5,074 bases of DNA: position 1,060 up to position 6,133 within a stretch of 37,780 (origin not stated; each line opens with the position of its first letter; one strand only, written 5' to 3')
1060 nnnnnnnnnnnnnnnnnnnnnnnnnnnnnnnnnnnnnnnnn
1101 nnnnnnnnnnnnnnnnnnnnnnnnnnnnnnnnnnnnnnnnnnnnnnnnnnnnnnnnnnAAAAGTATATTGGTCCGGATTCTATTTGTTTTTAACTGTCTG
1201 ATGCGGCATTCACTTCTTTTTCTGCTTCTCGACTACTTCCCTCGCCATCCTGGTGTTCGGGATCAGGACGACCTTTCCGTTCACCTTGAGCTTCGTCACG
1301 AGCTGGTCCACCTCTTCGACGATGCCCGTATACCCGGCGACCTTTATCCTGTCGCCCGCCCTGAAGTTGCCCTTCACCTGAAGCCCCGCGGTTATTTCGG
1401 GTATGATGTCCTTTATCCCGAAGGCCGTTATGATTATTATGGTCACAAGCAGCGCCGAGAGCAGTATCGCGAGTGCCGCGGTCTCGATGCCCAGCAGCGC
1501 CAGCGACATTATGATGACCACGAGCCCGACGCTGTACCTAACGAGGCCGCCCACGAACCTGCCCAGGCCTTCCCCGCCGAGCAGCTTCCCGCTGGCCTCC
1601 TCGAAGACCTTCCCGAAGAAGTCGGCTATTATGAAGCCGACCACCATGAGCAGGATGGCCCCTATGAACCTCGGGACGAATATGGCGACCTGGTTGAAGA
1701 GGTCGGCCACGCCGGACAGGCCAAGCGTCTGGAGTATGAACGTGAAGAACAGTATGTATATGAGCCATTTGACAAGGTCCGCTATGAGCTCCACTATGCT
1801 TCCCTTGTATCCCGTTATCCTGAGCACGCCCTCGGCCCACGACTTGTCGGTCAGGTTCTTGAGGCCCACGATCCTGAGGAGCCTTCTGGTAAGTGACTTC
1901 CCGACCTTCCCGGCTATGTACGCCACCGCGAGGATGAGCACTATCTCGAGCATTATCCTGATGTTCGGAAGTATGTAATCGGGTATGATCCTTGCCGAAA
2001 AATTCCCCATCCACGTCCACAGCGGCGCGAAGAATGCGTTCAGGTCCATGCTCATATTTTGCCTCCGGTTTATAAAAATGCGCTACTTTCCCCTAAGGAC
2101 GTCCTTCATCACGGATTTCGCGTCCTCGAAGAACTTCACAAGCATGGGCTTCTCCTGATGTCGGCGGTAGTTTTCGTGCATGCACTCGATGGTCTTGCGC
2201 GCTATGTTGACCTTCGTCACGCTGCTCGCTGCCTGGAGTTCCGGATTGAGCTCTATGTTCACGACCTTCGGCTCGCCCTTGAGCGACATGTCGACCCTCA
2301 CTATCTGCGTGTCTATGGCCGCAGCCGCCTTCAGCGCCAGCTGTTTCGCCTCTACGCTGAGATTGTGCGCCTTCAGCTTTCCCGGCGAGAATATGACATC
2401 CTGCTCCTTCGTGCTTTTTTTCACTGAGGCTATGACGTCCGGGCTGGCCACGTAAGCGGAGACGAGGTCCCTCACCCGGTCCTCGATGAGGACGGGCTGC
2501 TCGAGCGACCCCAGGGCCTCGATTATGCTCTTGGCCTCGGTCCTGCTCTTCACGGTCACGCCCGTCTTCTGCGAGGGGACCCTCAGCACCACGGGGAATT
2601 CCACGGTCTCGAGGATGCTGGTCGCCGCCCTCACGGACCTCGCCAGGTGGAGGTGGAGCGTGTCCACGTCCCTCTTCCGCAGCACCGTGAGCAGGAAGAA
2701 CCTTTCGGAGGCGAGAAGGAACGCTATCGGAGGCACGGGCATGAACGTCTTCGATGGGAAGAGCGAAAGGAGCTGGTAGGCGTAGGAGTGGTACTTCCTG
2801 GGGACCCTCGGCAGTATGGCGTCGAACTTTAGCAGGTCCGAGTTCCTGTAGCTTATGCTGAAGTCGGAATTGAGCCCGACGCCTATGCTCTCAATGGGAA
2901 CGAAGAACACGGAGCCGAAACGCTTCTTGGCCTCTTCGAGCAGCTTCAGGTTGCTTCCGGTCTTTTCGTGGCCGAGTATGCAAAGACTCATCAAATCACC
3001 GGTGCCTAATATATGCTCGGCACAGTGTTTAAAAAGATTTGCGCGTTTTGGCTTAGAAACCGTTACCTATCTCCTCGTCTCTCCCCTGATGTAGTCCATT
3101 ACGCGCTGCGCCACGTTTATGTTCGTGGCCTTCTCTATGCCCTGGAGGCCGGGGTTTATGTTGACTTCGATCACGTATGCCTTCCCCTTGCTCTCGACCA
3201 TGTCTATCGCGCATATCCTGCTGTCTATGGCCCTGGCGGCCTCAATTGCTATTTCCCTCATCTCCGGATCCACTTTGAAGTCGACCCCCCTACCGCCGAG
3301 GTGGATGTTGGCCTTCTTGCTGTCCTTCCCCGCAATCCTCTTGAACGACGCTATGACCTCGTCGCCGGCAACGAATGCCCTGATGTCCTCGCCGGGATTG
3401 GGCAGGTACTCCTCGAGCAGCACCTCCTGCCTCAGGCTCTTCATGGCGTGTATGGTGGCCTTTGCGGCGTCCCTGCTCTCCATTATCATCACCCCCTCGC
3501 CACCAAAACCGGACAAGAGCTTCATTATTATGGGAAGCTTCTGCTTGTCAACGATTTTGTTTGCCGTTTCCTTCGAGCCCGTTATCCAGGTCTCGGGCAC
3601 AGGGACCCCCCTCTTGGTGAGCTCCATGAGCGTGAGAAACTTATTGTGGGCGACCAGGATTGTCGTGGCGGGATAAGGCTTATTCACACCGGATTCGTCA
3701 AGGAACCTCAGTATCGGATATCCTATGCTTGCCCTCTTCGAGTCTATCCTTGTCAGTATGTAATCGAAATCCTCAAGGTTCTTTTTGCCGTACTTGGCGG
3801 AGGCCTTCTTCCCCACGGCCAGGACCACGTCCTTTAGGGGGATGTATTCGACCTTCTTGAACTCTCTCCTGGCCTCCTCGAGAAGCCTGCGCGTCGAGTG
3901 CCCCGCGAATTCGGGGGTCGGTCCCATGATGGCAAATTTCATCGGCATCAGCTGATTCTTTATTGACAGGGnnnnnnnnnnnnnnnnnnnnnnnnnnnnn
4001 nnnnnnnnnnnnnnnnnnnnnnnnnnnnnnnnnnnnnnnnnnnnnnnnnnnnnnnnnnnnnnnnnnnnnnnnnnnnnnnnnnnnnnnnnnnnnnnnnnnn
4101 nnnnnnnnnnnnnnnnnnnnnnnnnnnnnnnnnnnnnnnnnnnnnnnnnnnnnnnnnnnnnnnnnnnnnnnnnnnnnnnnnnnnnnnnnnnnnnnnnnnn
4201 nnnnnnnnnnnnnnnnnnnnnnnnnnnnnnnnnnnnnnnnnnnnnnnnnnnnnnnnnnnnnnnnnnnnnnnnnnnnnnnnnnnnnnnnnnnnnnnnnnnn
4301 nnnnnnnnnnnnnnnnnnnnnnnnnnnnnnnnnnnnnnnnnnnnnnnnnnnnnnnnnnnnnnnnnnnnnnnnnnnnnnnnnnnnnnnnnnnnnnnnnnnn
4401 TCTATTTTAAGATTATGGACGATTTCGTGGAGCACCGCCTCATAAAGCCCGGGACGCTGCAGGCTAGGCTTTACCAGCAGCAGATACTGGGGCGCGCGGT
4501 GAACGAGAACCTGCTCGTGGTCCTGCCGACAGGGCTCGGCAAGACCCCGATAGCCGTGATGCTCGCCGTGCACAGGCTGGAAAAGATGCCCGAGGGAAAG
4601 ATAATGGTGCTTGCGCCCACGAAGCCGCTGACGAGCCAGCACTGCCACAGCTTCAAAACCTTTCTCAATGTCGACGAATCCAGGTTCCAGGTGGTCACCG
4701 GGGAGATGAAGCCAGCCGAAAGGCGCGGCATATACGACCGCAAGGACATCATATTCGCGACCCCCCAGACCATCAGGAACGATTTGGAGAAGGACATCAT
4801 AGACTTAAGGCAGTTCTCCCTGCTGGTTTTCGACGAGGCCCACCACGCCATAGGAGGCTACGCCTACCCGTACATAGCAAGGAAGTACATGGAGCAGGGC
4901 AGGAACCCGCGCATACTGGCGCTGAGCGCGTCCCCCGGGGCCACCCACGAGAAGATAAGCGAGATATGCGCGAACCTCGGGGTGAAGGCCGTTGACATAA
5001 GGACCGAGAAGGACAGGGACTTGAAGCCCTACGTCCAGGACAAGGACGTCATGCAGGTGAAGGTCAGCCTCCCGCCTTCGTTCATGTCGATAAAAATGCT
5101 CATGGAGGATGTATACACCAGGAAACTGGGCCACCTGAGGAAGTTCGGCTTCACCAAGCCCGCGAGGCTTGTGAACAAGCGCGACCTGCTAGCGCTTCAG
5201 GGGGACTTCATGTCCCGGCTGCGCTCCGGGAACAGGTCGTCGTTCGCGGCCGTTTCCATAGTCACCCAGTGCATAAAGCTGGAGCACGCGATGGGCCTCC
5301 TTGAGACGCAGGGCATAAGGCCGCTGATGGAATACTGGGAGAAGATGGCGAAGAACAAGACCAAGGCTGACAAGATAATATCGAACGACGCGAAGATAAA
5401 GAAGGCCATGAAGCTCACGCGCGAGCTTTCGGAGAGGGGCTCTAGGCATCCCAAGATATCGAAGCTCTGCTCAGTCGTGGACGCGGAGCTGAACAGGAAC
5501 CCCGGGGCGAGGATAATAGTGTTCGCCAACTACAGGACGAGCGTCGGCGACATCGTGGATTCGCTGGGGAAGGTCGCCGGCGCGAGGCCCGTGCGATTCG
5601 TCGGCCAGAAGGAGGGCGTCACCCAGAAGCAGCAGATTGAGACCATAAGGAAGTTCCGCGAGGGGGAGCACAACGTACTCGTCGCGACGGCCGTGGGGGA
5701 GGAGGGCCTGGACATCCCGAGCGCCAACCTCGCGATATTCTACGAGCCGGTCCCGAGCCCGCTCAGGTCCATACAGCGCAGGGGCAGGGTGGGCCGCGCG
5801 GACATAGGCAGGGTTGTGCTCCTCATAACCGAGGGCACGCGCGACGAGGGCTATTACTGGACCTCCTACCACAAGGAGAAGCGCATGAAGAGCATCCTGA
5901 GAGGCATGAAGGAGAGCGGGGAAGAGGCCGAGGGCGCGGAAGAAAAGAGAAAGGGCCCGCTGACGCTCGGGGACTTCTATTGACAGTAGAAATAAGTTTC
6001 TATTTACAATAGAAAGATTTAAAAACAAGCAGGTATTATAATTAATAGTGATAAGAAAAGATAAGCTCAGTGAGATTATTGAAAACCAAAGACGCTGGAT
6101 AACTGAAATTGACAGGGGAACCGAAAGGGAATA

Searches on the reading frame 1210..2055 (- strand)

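Call 14: search_protein_families(library=pfam, proteins=[window:1210-2055:-], max_evalue=0.01)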
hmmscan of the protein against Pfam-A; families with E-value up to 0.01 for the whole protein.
window:1210-2055:- (281 aa): 2 families
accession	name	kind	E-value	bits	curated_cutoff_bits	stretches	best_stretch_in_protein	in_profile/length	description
PF05552.17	MS_channel_1st_1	-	1.8e-06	28.1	22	1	116-150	3-37/50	Mechanosensitive ion channel, conserved TM helix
PF00924.24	MS_channel_2nd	-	2.8e-06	27.8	20.2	1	227-273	14-61/68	Mechanosensitive ion channel, beta-domain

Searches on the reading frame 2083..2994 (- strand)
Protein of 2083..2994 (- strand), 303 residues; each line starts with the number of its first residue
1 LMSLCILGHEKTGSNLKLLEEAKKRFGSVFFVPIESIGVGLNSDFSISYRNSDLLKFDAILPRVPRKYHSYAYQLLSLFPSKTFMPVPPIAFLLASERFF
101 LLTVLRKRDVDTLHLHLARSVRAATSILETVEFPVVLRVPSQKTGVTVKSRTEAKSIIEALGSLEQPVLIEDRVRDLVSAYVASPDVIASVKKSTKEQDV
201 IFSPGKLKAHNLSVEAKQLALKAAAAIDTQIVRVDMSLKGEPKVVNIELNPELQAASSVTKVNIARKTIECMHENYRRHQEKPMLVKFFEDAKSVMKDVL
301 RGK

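Call 14: search_protein_families(library=pfam, proteins=[window:2083-2994:-], max_evalue=0.01)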
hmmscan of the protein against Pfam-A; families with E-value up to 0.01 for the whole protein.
window:2083-2994:- (303 aa): 3 families
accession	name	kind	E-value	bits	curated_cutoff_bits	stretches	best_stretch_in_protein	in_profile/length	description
PF08443.16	RimK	-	6.1e-13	49.2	21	1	96-271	2-187/188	RimK-like ATP-grasp domain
PF18030.7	Rimk_N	-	4e-05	24.3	26.4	1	2-79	1-80/94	RimK PreATP-grasp domain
PF13549.11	ATP-grasp_5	-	0.0014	18.5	27.6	0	103-146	17-58/221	ATP-grasp domain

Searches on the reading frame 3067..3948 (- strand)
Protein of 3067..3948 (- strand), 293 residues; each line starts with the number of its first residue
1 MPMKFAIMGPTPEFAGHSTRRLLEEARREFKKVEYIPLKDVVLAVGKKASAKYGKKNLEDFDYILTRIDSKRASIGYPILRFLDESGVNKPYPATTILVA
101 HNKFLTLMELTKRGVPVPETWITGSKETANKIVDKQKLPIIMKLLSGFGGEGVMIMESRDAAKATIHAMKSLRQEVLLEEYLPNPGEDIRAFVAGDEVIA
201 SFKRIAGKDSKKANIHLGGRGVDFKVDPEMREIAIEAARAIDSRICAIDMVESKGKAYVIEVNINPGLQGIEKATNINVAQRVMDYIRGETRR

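Call 14: search_protein_families(library=pfam, proteins=[window:3067-3948:-], max_evalue=0.01)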
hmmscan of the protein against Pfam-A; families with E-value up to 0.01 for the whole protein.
window:3067-3948:- (293 aa): 9 families
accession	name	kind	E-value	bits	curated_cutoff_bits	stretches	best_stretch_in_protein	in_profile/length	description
PF08443.16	RimK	-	8.8e-40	136.8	21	1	100-287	1-188/188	RimK-like ATP-grasp domain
PF02955.21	GSH-S_ATP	-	8.3e-14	51.8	23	1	117-265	12-162/175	Prokaryotic glutathione synthetase, ATP-grasp domain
PF02655.19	ATP-grasp_3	-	2.8e-09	37.7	23.2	1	100-263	1-154/160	ATP-grasp domain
PF18030.7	Rimk_N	-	6.9e-08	33.1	26.4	1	3-89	1-86/94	RimK PreATP-grasp domain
PF14397.11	ATPgrasp_ST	-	1.9e-07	31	31.4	0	91-163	10-86/278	Sugar-transfer associated ATP-grasp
PF07478.18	Dala_Dala_lig_C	-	6.8e-07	29.4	24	1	119-269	18-179/204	D-ala D-ala ligase C-terminus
PF14398.11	ATPgrasp_YheCD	-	4.5e-06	26.6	26.8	0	224-285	179-250/255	YheC/D like ATP-grasp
PF02786.22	CPSase_L_D2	-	1.5e-05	25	19.8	1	111-186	10-93/211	Carbamoyl-phosphate synthase L chain, ATP binding domain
PF02222.28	ATP-grasp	-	0.00014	22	27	1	110-183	3-77/179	ATP-grasp domain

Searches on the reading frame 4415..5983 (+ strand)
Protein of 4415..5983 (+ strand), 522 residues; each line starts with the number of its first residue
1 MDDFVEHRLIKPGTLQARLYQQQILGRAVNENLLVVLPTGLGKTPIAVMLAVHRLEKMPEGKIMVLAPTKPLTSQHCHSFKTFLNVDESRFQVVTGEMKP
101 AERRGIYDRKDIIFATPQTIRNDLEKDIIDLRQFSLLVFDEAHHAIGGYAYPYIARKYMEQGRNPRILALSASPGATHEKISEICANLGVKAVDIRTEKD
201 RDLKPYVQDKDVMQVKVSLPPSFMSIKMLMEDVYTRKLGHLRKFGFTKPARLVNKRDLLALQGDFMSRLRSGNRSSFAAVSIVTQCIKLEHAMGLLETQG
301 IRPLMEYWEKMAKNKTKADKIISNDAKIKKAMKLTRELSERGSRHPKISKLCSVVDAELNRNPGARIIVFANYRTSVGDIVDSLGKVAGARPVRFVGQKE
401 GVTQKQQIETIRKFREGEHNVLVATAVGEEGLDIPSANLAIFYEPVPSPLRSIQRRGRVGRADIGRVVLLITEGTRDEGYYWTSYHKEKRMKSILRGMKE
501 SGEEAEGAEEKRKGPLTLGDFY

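Call 14: search_protein_families(library=pfam, proteins=[window:4415-5983:+], max_evalue=0.01)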
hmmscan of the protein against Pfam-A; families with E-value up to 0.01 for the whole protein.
window:4415-5983:+ (522 aa): 6 families
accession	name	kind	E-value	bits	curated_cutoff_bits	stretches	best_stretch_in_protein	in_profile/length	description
PF00270.35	DEAD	-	1e-25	90.9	26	1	20-179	3-165/167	DEAD/DEAH box helicase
PF00271.37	Helicase_C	-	3.4e-25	88.9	23.5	1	348-462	3-109/110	Helicase conserved C-terminal domain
PF04851.21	ResIII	-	3.7e-21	76.2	22.5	1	16-174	3-162/164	Type III restriction enzyme, res subunit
PF21210.2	RNA_helicase_helical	-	6.1e-13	49.3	27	1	236-332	6-107/108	Putative ATP-dependent RNA helicase, helical bundle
PF07517.20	SecA_DEAD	-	1.5e-07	31.4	24.6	1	14-135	73-192/290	SecA DEAD-like domain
PF22590.2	Cas3-like_C_2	-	0.00059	20.5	27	1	406-462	50-104/106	CRISPR-associated nuclease/helicase Cas3, C-terminal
